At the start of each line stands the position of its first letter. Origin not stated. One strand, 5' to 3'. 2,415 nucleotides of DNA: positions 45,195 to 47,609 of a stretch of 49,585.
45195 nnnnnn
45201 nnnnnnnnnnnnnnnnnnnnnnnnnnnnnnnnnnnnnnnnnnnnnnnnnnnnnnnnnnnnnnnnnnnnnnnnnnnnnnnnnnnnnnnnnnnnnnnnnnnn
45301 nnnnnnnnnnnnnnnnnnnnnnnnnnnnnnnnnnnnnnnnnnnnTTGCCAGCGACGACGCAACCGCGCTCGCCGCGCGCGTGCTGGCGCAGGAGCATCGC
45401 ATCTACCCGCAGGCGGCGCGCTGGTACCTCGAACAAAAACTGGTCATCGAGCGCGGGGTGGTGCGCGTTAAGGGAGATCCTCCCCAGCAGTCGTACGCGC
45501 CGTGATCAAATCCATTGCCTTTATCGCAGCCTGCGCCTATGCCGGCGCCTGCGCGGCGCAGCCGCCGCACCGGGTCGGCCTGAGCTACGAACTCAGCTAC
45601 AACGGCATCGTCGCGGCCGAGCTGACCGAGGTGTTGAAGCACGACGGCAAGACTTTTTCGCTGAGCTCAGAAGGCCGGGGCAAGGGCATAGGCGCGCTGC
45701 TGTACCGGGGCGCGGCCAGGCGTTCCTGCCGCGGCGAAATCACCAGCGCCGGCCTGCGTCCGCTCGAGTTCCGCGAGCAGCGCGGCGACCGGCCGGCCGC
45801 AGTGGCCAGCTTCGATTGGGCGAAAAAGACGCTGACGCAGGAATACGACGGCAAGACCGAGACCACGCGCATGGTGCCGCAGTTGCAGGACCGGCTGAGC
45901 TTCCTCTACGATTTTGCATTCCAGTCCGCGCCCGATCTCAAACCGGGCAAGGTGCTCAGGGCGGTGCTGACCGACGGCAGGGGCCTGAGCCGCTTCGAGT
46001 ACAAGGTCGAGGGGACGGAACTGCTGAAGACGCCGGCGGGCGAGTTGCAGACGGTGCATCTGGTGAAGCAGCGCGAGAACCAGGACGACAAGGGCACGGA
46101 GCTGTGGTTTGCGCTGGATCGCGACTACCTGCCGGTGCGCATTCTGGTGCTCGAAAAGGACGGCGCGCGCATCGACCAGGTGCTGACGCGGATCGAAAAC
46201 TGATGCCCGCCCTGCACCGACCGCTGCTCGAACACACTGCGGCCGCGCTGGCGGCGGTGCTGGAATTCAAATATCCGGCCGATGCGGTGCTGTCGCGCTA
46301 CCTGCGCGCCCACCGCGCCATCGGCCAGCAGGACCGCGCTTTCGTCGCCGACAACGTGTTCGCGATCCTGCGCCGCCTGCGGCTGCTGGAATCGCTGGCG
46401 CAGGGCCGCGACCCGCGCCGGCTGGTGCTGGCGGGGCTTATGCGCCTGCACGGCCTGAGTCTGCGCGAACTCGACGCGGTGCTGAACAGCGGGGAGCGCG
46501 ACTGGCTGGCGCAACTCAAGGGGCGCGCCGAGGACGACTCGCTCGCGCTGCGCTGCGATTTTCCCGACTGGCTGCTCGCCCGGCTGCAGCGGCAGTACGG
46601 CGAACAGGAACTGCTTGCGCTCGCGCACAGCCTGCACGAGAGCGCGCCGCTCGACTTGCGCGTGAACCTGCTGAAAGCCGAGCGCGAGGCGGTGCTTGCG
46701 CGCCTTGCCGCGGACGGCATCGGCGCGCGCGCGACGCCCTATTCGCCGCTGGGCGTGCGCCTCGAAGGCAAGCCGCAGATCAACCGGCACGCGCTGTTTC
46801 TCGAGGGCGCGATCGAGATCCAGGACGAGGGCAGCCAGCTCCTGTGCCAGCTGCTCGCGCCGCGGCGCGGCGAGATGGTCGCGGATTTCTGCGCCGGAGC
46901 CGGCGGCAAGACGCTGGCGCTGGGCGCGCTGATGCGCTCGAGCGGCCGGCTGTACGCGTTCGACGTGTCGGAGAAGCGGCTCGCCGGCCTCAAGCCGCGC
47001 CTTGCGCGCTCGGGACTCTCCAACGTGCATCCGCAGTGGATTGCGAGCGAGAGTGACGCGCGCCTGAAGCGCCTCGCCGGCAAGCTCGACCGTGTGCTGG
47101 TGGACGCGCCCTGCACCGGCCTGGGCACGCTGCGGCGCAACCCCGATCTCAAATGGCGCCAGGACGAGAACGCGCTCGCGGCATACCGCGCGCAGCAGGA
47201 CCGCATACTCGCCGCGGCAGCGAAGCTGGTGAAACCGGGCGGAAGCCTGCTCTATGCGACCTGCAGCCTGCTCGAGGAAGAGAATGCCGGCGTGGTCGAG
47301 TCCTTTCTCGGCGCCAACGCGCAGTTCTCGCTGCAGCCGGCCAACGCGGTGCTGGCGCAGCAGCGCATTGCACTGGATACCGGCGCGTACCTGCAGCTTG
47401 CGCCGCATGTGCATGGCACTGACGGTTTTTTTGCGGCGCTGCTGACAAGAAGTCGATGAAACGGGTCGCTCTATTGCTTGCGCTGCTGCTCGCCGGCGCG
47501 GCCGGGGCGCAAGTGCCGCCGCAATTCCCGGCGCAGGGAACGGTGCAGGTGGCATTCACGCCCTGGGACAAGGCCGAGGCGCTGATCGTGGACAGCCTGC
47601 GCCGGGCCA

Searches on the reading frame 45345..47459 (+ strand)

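Call 46: search_protein_families(library=pfam, proteins=[window:45345-47459:+], max_evalue=0.00001)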
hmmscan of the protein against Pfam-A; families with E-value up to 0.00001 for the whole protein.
window:45345-47459:+ (704 aa): 2 families
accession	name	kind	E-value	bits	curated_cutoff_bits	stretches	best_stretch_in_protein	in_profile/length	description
PF01189.24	Methyltr_RsmB-F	-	9.8e-49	166.2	27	1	502-700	2-198/199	16S rRNA methyltransferase RsmB/F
PF22458.1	RsmF-B_ferredox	-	6.7e-18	65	27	1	406-478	1-72/74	Methyltr_RsmF/B-like, ferredoxin-like domain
